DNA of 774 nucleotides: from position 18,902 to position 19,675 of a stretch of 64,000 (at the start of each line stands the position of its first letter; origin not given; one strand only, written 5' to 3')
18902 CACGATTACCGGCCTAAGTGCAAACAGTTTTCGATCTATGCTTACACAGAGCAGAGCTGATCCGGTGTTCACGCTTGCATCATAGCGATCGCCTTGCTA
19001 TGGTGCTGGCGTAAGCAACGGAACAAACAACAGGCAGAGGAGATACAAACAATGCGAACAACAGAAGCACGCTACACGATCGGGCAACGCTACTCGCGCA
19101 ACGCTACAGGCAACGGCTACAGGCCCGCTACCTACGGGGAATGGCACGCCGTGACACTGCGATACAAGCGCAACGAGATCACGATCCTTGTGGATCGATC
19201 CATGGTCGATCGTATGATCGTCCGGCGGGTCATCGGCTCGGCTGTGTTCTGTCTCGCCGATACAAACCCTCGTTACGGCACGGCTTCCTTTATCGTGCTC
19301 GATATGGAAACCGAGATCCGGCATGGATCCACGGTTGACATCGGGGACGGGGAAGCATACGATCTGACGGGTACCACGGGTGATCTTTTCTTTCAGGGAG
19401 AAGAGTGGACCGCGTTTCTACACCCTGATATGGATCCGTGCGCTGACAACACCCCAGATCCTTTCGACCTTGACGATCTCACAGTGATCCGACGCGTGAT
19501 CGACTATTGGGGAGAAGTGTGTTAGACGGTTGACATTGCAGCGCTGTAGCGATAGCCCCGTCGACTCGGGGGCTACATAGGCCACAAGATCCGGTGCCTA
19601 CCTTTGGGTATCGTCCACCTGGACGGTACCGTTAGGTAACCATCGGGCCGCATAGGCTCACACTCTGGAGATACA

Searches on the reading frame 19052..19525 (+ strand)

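Call 47: search_protein_families(library=pfam, proteins=[window:19052-19525:+], max_evalue=0.05)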
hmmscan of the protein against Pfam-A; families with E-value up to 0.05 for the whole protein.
window:19052-19525:+ (157 aa): 1 family
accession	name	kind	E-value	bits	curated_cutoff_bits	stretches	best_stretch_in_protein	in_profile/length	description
PF02210.31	Laminin_G_2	-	0.01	16.7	22.9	1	24-52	48-76/126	Laminin G domain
